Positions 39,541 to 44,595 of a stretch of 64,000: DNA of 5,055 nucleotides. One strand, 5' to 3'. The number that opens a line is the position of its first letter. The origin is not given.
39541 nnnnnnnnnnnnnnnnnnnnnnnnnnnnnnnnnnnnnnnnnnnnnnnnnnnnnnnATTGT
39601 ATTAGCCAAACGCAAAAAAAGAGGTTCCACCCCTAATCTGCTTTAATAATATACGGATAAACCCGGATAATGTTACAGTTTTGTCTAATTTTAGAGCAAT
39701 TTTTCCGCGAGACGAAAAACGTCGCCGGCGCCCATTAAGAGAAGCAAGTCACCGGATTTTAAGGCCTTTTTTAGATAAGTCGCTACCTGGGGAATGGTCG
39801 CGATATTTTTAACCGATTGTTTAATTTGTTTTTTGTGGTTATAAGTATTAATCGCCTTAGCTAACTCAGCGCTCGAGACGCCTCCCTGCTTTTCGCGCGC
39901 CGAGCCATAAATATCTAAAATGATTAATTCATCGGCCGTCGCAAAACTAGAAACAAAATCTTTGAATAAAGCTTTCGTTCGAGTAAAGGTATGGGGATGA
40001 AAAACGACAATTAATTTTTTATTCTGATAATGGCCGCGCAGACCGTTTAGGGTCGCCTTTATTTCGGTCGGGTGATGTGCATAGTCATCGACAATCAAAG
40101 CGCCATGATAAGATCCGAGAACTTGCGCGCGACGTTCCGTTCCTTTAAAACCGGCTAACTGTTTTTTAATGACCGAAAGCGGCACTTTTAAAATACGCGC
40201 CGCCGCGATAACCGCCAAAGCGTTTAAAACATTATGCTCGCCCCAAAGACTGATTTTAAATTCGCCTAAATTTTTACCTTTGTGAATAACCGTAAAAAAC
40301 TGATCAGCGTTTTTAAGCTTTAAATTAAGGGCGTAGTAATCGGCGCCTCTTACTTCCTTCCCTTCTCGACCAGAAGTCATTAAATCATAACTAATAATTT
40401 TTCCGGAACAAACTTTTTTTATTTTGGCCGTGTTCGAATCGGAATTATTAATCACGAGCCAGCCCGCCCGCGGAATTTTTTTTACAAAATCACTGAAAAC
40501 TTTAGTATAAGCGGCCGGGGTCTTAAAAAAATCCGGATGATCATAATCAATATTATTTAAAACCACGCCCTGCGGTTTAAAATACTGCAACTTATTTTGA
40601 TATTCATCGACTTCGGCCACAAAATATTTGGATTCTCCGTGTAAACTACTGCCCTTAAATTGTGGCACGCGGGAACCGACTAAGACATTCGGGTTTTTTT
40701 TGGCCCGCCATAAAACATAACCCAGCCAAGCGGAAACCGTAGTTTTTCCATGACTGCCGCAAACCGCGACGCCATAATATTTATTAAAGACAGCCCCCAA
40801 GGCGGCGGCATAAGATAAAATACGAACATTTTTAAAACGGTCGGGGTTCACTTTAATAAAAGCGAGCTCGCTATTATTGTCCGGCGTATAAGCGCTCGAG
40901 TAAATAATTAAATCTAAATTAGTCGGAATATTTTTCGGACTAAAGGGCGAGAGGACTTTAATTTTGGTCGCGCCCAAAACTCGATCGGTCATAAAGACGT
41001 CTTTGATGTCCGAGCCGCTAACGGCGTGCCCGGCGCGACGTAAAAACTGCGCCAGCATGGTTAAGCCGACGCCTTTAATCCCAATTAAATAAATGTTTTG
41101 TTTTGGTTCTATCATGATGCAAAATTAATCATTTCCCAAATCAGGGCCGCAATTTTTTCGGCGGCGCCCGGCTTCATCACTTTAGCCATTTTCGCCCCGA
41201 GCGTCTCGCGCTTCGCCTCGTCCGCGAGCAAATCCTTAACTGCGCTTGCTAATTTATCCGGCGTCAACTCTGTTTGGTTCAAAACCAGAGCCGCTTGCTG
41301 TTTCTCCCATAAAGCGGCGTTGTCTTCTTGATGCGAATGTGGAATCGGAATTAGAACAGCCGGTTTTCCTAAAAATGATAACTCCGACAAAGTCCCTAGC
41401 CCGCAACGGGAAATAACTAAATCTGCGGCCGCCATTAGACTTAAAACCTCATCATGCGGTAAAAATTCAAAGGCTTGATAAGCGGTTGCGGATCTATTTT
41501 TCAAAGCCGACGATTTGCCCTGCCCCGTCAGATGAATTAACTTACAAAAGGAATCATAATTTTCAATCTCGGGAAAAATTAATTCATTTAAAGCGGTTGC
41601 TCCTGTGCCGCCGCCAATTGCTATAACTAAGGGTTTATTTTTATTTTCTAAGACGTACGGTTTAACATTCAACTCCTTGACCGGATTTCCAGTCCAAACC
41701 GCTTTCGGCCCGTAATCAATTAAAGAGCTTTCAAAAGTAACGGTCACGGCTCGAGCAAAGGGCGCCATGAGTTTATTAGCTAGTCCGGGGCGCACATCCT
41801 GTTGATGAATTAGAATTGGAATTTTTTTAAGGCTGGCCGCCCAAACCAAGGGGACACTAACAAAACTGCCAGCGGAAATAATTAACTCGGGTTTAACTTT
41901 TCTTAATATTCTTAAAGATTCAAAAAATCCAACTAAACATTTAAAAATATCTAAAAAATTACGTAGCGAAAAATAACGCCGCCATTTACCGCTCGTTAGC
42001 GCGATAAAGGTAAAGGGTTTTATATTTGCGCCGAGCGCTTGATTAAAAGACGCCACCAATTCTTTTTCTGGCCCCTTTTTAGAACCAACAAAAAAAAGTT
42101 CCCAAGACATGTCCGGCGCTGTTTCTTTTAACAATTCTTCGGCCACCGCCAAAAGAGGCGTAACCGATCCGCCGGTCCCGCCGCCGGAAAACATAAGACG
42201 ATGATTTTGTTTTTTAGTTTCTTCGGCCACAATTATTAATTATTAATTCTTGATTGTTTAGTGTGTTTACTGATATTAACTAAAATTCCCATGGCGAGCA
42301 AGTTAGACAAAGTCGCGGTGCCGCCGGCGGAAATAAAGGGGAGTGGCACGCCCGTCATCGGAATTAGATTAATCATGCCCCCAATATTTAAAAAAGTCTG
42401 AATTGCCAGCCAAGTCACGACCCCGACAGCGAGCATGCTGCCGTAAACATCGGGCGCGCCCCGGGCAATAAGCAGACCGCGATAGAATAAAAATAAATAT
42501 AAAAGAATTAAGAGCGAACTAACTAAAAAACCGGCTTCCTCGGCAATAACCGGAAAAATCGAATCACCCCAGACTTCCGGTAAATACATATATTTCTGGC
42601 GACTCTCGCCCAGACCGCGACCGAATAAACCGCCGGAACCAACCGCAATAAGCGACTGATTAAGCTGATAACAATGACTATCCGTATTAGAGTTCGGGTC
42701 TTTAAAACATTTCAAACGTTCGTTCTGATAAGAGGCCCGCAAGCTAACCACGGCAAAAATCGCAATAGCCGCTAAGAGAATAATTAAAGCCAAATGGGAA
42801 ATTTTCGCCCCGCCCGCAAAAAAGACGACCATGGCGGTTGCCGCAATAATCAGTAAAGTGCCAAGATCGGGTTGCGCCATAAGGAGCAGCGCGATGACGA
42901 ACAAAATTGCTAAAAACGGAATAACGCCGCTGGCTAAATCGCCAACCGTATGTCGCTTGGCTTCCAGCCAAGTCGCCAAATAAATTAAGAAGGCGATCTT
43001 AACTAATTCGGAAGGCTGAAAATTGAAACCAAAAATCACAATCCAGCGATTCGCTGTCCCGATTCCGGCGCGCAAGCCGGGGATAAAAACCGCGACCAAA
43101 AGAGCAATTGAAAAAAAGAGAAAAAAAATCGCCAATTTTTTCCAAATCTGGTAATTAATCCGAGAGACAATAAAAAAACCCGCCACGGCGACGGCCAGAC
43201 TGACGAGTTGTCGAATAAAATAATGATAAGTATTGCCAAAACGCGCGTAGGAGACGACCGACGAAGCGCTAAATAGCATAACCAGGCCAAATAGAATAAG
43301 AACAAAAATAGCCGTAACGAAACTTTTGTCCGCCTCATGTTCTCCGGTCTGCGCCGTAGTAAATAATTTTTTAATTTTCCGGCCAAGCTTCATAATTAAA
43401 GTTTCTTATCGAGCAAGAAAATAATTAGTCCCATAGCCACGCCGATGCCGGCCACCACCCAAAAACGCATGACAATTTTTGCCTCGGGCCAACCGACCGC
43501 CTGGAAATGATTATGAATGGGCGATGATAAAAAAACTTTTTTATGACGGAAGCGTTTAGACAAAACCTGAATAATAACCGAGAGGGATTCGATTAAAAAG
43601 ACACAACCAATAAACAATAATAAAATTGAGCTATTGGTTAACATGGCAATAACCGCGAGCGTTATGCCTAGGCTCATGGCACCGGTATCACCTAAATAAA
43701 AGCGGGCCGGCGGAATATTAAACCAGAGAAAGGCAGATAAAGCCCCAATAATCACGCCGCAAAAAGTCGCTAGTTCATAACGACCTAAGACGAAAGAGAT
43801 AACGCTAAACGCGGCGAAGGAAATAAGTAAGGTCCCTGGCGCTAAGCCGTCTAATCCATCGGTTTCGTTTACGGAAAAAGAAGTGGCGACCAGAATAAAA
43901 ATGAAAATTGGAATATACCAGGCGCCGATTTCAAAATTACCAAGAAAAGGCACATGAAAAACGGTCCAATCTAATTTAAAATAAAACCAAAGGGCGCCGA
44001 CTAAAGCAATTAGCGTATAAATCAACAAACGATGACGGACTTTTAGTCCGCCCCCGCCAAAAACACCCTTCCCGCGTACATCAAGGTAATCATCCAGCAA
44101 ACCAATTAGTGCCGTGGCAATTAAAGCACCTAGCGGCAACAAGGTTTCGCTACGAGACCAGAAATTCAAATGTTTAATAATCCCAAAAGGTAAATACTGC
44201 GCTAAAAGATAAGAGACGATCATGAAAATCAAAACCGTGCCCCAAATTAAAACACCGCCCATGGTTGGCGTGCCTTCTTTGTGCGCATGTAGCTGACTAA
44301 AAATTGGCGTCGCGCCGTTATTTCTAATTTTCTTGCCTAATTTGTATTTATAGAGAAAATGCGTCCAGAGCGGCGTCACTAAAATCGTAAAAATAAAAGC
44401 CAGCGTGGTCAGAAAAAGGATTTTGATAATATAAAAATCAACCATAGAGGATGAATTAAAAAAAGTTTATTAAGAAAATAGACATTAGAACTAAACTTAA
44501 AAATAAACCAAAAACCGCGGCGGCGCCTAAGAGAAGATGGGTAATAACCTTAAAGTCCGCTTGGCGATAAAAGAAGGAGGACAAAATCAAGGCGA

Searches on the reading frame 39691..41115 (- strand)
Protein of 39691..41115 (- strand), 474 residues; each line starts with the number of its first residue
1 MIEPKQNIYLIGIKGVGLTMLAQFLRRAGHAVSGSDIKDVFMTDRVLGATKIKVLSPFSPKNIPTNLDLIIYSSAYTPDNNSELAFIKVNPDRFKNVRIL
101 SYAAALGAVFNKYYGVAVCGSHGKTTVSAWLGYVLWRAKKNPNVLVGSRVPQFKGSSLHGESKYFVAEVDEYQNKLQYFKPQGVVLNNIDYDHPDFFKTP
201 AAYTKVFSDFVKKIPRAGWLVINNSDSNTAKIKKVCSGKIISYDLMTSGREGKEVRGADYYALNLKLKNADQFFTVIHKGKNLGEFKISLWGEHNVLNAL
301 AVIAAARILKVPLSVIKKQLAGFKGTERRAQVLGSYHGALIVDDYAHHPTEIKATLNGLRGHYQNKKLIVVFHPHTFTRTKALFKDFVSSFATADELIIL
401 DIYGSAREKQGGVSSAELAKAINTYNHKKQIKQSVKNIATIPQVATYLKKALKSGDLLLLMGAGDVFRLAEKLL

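Call 46: search_protein_families(library=pfam, proteins=[window:39691-41115:-], max_evalue=0.001)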
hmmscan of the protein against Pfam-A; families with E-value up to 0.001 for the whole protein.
window:39691-41115:- (474 aa): 3 families
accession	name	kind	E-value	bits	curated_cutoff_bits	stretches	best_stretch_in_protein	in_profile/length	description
PF08245.18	Mur_ligase_M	-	2.8e-24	86.7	24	1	118-306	1-200/200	Mur ligase middle domain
PF02875.26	Mur_ligase_C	-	8.3e-22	78.8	28.4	1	328-464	1-127/127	Mur ligase, glutamate ligase domain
PF01225.30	Mur_ligase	-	8.3e-12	45.8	21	1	8-114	2-95/95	Mur ligase family, catalytic domain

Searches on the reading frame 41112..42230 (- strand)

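Call 46: search_protein_families(library=pfam, proteins=[window:41112-42230:-], max_evalue=0.001)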
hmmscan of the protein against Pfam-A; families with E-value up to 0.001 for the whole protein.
window:41112-42230:- (372 aa): 5 families
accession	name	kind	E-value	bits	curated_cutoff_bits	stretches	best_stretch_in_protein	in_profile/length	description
PF04101.22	Glyco_tran_28_C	-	1.1e-28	100.8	22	1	204-356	4-162/166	Glycosyltransferase family 28 C-terminal domain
PF03033.26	Glyco_transf_28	-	1.7e-26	93.4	26.2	1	13-163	2-138/139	Glycosyltransferase family 28 N-terminal domain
PF02350.25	Epimerase_2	-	0.00028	20.3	30.6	0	249-364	240-346/347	UDP-N-acetylglucosamine 2-epimerase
PF00201.24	UDPGT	-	0.00052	19.4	19.5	1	256-342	329-413/499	UDP-glucoronosyl and UDP-glucosyl transferase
PF06722.18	EryCIII-like_C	-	0.00091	19.7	31.7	0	264-350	43-127/145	Erythromycin biosynthesis protein CIII-like, C-terminal domain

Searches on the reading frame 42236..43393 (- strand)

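Call 46: search_protein_families(library=pfam, proteins=[window:42236-43393:-], max_evalue=0.001)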
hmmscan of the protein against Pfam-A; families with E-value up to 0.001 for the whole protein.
window:42236-43393:- (385 aa): 1 family
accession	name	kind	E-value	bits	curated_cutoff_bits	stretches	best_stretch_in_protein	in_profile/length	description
PF01098.24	FTSW_RODA_SPOVE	-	1.8e-98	330.2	26.4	1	26-379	5-355/356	Cell cycle protein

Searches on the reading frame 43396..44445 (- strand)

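Call 46: search_protein_families(library=pfam, proteins=[window:43396-44445:-], max_evalue=0.001)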
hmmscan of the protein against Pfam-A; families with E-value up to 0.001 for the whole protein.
window:43396-44445:- (349 aa): 2 families
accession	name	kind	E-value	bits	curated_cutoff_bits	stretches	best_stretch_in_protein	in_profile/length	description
PF00953.26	Glycos_transf_4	-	1.6e-30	106.7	27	1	105-269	5-158/160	Glycosyl transferase family 4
PF10555.14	MraY_sig1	-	5.6e-06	26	20.1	1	56-67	1-12/13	Phospho-N-acetylmuramoyl-pentapeptide-transferase signature 1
